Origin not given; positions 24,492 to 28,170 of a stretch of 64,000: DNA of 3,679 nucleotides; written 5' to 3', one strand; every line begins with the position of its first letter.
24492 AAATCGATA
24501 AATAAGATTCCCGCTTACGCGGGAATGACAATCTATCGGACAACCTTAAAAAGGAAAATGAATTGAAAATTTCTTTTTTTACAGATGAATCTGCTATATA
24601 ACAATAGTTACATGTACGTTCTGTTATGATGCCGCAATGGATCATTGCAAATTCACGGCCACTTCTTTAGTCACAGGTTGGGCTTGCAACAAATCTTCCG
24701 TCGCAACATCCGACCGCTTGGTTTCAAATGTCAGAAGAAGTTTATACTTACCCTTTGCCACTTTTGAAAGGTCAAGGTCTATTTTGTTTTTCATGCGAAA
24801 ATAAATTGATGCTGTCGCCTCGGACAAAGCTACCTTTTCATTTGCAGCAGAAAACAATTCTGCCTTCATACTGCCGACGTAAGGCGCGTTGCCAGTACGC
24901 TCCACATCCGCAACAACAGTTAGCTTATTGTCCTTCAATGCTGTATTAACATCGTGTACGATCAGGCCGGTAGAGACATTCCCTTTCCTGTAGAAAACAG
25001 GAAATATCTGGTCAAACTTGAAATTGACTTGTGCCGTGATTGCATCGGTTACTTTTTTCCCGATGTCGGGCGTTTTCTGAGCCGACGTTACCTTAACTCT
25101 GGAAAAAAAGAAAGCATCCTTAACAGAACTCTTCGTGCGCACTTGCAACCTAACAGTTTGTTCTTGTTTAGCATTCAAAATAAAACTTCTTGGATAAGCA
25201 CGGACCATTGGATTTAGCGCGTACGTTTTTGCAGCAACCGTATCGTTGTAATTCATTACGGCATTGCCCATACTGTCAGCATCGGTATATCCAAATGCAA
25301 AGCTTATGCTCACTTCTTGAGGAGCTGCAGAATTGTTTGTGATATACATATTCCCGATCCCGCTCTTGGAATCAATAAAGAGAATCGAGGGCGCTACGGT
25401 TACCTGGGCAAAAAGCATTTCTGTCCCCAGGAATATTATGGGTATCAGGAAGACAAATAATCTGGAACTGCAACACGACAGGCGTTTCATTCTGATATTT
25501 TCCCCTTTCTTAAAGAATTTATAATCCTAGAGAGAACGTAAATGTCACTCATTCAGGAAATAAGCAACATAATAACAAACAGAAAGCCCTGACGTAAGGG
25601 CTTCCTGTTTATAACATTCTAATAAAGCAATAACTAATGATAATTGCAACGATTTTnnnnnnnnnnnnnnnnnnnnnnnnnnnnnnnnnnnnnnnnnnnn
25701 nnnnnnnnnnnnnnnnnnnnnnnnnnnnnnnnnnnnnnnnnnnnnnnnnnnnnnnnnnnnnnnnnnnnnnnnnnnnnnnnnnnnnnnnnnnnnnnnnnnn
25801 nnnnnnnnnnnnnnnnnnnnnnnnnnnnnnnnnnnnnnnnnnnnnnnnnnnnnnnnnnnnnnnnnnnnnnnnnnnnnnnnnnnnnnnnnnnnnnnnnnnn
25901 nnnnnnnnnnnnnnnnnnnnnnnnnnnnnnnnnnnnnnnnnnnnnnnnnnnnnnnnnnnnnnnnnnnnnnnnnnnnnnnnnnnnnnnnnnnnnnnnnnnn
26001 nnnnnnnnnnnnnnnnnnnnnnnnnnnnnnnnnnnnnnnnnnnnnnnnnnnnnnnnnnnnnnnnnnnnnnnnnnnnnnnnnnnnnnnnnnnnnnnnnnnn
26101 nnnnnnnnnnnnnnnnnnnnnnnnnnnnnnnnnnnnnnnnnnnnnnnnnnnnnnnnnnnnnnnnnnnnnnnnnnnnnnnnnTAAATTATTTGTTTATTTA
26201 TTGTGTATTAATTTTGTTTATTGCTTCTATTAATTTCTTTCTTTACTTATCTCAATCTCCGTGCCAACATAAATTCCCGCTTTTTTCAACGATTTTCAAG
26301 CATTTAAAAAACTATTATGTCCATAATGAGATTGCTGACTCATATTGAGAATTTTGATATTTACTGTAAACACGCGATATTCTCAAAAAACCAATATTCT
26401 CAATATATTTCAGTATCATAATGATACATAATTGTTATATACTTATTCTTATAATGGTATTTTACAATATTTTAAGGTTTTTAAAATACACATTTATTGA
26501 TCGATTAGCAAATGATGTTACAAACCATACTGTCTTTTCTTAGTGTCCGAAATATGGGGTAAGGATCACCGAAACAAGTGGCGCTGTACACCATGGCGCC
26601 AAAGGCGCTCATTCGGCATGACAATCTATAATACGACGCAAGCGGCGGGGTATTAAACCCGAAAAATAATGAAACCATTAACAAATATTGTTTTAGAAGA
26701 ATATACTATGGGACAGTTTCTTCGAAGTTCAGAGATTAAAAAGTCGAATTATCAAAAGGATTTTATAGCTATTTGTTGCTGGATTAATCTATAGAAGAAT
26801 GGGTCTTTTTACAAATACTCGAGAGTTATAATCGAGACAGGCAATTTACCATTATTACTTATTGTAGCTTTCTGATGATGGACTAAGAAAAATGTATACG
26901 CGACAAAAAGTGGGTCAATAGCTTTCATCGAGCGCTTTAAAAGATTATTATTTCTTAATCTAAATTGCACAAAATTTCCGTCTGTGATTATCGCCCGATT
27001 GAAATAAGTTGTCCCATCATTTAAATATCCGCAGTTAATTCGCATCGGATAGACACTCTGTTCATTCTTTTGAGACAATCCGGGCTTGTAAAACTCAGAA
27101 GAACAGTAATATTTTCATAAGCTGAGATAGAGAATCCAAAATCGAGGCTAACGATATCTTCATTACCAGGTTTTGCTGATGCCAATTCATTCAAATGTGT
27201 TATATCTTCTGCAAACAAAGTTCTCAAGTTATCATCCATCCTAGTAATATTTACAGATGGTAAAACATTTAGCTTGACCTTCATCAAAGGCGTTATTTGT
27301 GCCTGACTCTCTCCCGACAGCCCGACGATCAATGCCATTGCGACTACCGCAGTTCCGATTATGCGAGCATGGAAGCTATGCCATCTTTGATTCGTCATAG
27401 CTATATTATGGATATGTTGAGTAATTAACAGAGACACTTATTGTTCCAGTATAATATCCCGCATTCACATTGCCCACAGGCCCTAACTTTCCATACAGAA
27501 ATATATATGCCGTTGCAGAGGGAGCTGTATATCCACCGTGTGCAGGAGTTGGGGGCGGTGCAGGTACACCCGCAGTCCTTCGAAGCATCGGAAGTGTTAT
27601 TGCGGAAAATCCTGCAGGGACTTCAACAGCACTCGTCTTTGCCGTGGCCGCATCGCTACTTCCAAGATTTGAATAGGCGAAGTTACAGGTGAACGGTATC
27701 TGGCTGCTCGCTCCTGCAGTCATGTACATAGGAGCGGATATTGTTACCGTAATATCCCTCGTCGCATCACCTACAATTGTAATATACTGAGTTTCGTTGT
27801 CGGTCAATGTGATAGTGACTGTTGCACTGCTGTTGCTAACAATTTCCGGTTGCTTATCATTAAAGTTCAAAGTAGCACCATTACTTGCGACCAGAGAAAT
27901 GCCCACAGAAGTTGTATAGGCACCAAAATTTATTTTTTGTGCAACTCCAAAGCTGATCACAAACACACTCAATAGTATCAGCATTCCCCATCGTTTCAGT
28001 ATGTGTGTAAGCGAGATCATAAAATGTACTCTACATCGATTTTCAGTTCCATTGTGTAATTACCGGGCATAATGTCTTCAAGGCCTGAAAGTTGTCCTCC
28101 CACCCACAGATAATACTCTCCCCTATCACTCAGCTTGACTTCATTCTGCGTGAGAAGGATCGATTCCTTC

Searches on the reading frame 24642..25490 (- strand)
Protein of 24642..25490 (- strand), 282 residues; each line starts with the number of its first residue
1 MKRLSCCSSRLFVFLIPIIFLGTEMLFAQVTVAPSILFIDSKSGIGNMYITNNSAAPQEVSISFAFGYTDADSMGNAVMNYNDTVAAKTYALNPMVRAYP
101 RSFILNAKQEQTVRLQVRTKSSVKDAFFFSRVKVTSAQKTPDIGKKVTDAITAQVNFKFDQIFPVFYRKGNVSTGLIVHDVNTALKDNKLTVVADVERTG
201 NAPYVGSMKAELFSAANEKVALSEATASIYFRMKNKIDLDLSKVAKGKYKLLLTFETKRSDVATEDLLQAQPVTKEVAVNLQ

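Call 5: search_protein_families(library=pfam, proteins=[window:24642-25490:-], max_evalue=0.1)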
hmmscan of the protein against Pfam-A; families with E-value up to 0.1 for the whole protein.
window:24642-25490:- (282 aa): 0 families

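Call 6: search_protein_families(library=ncbifam, proteins=[window:24642-25490:-], max_evalue=0.1)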
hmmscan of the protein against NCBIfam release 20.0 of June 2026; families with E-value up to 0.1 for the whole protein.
window:24642-25490:- (282 aa): 2 families
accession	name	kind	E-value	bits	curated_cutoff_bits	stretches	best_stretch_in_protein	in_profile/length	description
NF011731.0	PRK15184.1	equivalog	0.018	14.5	505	1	134-224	145-231/277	curli production assembly/transport protein CsgG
NF009690.0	PRK13211.1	equivalog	0.055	12.1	481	1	183-267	320-399/477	N-acetylglucosamine-binding protein GbpA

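Call 27: search_solved_structures(query=window:24645-25490:-, max_evalue=10)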
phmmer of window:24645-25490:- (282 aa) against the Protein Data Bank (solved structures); distinct sequences matched with E-value up to 10: 2.
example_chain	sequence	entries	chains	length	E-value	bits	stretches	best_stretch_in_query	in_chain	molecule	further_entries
3n2l_A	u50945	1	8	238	0.15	15.1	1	91-183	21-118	Orotate phosphoribosyltransferase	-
3few_X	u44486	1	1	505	1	12.3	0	193-275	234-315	Colicin S4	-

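Call 28: find_homologous_proteins(query=window:24645-25490:-, max_evalue=0.001)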
Query window:24645-25490:- (282 aa): 133 proteins with E <= 0.001 among 876 candidates; the best 120 are listed.
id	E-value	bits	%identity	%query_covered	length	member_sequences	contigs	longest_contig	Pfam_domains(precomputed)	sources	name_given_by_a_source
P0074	3.4e-159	546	89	100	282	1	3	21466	-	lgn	-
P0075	2.3e-158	543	88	100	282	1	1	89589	-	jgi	jgi:hypothetical protein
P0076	5.9e-158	542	100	91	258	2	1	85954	-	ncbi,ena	-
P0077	4.2e-156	536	90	100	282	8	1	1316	-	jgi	jgi:P pilus assembly chaperone PapD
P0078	2.9e-147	507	82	100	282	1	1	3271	-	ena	-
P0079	6.3e-147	506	83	100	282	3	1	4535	-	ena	-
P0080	7.0e-147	506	83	100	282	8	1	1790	-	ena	-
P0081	5.0e-144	496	80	100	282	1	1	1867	-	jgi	jgi:P pilus assembly chaperone PapD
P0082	7.1e-143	493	89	91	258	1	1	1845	-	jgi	jgi:hypothetical protein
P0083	3.3e-142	490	78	100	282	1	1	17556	-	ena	-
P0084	4.8e-141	487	79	100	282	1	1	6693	-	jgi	jgi:P pilus assembly chaperone PapD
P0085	6.1e-141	486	79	100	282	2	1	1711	-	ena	-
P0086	1.8e-140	485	79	100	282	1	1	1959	-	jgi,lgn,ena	-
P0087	3.9e-140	484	78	100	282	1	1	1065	-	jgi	jgi:hypothetical protein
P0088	4.7e-139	480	79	100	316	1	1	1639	-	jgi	jgi:hypothetical protein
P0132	9.6e-117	407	65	100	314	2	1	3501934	-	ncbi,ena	-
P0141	5.2e-107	375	61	100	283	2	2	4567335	-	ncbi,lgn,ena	ncbi:MAG TPA: hypothetical protein VIS48_08450 [Candidatus Kryptonia bacterium]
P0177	8.2e-62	227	40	98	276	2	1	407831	-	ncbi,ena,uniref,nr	ncbi:fimbrial biogenesis chaperone [Cognataquiflexum aquatile]|uniref:hypothetical protein n=1 Tax=C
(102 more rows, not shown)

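Call 30: find_encoding_contigs(protein=P0177, flank=10000, max_places=2)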
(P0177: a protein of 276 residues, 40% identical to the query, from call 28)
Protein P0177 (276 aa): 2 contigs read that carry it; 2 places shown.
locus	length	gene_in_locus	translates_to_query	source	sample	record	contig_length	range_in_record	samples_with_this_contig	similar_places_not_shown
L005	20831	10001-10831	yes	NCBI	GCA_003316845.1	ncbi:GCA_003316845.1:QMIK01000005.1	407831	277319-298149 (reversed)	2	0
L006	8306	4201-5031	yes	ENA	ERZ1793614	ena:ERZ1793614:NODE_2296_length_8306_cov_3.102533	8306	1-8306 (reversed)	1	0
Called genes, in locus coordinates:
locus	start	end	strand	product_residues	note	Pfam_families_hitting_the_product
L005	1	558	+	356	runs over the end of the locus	PF21342:SoxA-TsdA_cyt-c, PF00034:Cytochrom_C, PF13442:Cytochrome_CBB3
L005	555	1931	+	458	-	-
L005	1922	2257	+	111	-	PF00085:Thioredoxin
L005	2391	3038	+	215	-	PF00578:AhpC-TSA, PF08534:Redoxin, PF10417:1-cysPrx_C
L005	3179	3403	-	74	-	-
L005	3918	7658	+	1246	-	PF18962:Por_Secre_tail (weak)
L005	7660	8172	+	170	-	-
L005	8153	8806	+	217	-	-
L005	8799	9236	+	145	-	-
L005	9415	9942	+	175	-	PF14352:DUF4402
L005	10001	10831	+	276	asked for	-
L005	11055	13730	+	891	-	-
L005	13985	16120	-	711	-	PF01432:Peptidase_M3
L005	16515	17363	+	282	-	PF00795:CN_hydrolase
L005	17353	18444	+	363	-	PF04371:PAD_porph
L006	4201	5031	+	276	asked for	-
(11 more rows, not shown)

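Call 32: search_solved_structures(query=A1, max_evalue=10)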
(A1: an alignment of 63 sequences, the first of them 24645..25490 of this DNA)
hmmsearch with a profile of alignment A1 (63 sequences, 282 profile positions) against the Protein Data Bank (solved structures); distinct sequences matched with E-value up to 10: 2.
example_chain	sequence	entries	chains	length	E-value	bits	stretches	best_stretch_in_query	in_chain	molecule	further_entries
3few_X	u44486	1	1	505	0.35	13.3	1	193-276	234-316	Colicin S4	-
7c5x_A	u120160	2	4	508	3.8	9.9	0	49-84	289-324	iota-carbonic anhydrase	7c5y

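Call 34: find_encoding_contigs(protein=P0076, flank=10000, max_places=2)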
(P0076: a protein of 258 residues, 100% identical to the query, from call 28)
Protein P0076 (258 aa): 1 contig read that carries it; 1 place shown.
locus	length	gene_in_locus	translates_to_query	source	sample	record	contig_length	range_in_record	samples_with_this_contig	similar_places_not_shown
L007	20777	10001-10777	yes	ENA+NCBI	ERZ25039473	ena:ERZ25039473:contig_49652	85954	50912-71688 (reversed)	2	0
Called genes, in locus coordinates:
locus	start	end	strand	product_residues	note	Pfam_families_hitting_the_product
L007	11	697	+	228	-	-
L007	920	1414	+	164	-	-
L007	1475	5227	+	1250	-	-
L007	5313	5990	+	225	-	-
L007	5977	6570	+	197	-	-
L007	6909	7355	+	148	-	-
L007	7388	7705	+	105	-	-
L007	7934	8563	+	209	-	-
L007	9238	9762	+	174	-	-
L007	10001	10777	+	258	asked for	-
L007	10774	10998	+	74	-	-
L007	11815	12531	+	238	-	-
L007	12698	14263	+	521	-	PF12895:ANAPC3 (faint), PF00515:TPR_1 (faint), PF07719:TPR_2 (faint), PF13174:TPR_6 (faint), PF13181:TPR_8 (faint), PF13424:TPR_12 (weak), PF13414:TPR_11 (weak), PF14559:TPR_19 (weak), +1 more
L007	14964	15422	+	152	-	-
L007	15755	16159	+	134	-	-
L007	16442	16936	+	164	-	-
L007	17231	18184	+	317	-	PF08497:Radical_SAM_N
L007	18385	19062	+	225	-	PF11842:DUF3362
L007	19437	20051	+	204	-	-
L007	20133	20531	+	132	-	PF00383:dCMP_cyt_deam_1, PF14437:MafB19-deam, PF14439:Bd3614-deam (weak)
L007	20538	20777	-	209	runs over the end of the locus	PF03462:PCRF, PF00472:RF-1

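Call 37: find_encoding_contigs(protein=P0141, flank=10000, max_places=2)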
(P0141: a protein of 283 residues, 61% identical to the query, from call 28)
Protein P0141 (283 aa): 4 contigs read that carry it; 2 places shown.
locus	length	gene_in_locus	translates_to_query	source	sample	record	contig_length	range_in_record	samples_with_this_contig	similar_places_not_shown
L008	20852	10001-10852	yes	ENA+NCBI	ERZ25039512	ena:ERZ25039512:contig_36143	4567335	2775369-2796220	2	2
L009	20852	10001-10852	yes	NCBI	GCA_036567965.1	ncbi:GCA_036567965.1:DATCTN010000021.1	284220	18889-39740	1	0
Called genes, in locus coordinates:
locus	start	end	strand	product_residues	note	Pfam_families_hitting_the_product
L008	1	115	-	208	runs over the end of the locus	-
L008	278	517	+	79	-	-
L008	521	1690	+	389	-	PF01979:Amidohydro_1, PF07969:Amidohydro_3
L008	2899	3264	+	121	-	-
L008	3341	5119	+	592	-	PF26696:PTL_trimer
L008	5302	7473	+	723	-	PF18962:Por_Secre_tail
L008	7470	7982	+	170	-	-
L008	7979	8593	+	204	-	-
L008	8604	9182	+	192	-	-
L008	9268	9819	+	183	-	-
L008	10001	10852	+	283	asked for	-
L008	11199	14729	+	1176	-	PF13620:CarboxypepD_reg (faint), PF13432:TPR_16 (faint), PF14559:TPR_19 (faint), PF00515:TPR_1 (faint), PF07719:TPR_2 (faint), PF12895:ANAPC3 (faint), PF13428:TPR_14 (faint), PF13174:TPR_6, +3 more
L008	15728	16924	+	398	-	PF07690:MFS_1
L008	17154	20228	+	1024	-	PF26410:GH5_mannosidase (faint), PF00150:Cellulase (faint), PF02449:Glyco_hydro_42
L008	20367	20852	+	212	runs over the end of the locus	PF14559:TPR_19 (weak)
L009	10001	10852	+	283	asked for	-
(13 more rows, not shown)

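Call 38: find_encoding_contigs(protein=P0132, flank=10000, max_places=2)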
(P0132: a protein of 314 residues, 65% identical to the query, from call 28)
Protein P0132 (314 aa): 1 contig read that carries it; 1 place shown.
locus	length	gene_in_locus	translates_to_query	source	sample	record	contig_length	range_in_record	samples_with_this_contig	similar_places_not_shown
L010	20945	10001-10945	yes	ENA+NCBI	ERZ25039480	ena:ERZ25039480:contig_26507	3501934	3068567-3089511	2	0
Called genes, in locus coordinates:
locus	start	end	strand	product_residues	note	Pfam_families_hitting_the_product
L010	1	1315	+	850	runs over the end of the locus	-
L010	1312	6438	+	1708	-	PF10162:G8 (faint), PF18962:Por_Secre_tail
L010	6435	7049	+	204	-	PF14352:DUF4402 (faint)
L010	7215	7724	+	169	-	-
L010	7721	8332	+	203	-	-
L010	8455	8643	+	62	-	-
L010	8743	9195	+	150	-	-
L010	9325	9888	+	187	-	PF14352:DUF4402 (weak)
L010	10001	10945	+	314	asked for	-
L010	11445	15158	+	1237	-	PF00515:TPR_1 (faint), PF07719:TPR_2 (faint), PF12895:ANAPC3 (faint), PF13181:TPR_8 (faint), PF13432:TPR_16 (faint), PF13428:TPR_14 (faint), PF13174:TPR_6 (weak), PF14559:TPR_19 (weak), +1 more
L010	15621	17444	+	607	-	-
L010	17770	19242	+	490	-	PF18962:Por_Secre_tail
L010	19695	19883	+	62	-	-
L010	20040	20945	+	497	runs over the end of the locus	PF00072:Response_reg, PF00158:Sigma54_activat, PF01078:Mg_chelatase (faint), PF14532:Sigma54_activ_2, PF25601:AAA_lid_14, PF02954:HTH_8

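Call 39: predict_structure(alignment_id=A1)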
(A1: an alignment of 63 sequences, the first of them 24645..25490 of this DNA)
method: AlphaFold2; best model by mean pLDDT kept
length: 282 residues; sequences in the alignment: 63
mean_pLDDT: 84.8   pTM: 0.74
mean pLDDT of the five models: 84.8, 84.4, 83.6, 82.7, 67.5
residues with pLDDT >= 90: 157; 70-90: 76; 50-70: 33; < 50: 16
segments of 3 or more residues with pLDDT < 50: 1-5, 24-26, 148-154
pLDDT, mean of each block of 10 residues (from residue 1): 49 65 56 87 91 88 92 86 86 93 92 91 83 86 53 57 91 94 92 95 95 94 94 94 92 95 89 95 86
secondary structure, 60 per line:
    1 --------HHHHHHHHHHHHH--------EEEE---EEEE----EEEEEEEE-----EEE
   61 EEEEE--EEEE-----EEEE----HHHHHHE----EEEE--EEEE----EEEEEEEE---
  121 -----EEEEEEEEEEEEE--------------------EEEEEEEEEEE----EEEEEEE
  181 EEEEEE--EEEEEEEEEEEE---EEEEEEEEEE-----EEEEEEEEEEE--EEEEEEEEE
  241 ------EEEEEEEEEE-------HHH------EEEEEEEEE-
elements in order: H9-21 E30-33 E37-40 E45-52 E58-65 E68-71 E77-80 H85-90 E96-99 E102-105 E110-117 E126-138 E159-169 E174-186 E189-200 E204-213 E219-229 E232-240 E247-256 E273-281

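Call 42: fold_search(model_id=the predicted structure, library=pdb)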
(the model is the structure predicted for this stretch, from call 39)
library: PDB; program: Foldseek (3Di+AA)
matches with E <= 10: 1736; with E <= 0.001: 275
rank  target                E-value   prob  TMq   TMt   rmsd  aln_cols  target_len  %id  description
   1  6k73_B                1.1e-08  1.00  0.38  0.49   8.6       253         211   11  Chaperone-tip adhesin complex is vital for synergistic activation of CFA/I fimbriae biogenesis (released 2020-06-10)
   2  2co7_B                1.3e-08  1.00  0.39  0.52   8.3       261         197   13  Salmonella enterica SafA pilin in complex with the SafB chaperone (Type II) (released 2006-06-27)
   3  5dfk                  1.4e-08  1.00  0.38  0.54   8.9       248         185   11  Crystal Structure of the Escherichia coli Common Pilus Chaperone, EcpB (released 2015-11-04)
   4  9i25_C                1.5e-08  1.00  0.43  0.46   7.1       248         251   12  WxLIP from Enterococcus faecium locus A bound to long WxL (released 2026-01-28)
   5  2co6_B                1.8e-08  1.00  0.42  0.54   8.0       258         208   12  Salmonella enterica SafA pilin in complex with the SafB chaperone (Type I) (released 2006-06-27)
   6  6fqa_A                2.5e-08  1.00  0.40  0.47   7.8       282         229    8  Crystal structure of the CsuC-CsuA/B chaperone-subunit preassembly complex of the archaic chaperone-usher Csu pili of  (released 2018-09-26)
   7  9fxs_C                3.1e-08  1.00  0.39  0.52   7.6       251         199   11  Cryo-EM structure of the type 1 pilus complex including pilus rod and FimI-bound assembly platform after incorporation (released 2025-06-04)
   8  1p5u_A                3.8e-08  1.00  0.43  0.57   8.9       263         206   13  X-ray structure of the ternary Caf1M:Caf1:Caf1 chaperone:subunit:subunit complex (released 2003-06-24)
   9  5d6h_A                3.8e-08  1.00  0.43  0.52   7.4       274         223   10  Crystal structure of CsuC-CsuA/B chaperone-major subunit pre-assembly complex from Csu biofilm-mediating pili of Acine (released 2015-11-04)
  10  3dsn_A                4.4e-08  1.00  0.41  0.56   8.2       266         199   12  Crystal structure of the complex of the Caf1M chaperone with the mini-fiber of two Caf1 subunits (Caf1:Caf1), carrying (released 2009-07-14)
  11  4dwh_C                4.4e-08  1.00  0.38  0.50   8.4       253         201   12  Structure of the major type 1 pilus subunit FIMA bound to the FIMC (2.5 A resolution) (released 2012-05-30)
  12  6fqa_C                5.2e-08  1.00  0.44  0.53   7.2       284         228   11  Crystal structure of the CsuC-CsuA/B chaperone-subunit preassembly complex of the archaic chaperone-usher Csu pili of  (released 2018-09-26)
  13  5ghu                  5.4e-08  1.00  0.47  0.62   5.8       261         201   10  Crystal structure of YadV chaperone at 1.63 Angstrom (released 2017-06-28)
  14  3sqb_C                5.4e-08  1.00  0.39  0.53   7.6       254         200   11  Structure of the major type 1 pilus subunit FimA bound to the FimC chaperone (released 2012-05-30)
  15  9i1y_B                5.4e-08  1.00  0.41  0.44   7.9       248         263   11  WxLIP from Enterococcus faecium (released 2026-01-28)
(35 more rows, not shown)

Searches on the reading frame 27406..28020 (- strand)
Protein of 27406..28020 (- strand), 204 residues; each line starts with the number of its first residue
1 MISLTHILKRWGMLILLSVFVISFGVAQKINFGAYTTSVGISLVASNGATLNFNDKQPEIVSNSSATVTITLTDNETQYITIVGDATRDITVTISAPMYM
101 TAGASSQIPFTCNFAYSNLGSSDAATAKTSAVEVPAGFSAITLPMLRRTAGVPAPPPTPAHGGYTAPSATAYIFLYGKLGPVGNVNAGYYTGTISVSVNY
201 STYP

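Call 5: search_protein_families(library=pfam, proteins=[window:27406-28020:-], max_evalue=0.1)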
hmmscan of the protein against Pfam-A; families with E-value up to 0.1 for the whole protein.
window:27406-28020:- (204 aa): 1 family
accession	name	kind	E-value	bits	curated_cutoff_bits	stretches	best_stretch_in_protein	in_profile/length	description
PF14352.11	DUF4402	-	0.0013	19.8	25.2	0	62-134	31-102/129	Domain of unknown function (DUF4402)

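Call 6: search_protein_families(library=ncbifam, proteins=[window:27406-28020:-], max_evalue=0.1)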
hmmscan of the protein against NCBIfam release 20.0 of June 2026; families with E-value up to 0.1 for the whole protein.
window:27406-28020:- (204 aa): 1 family
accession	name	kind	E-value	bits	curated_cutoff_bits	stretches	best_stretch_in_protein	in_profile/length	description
NF033627.3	intimin_all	equivalog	0.024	12.4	1400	1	45-111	785-853/939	intimin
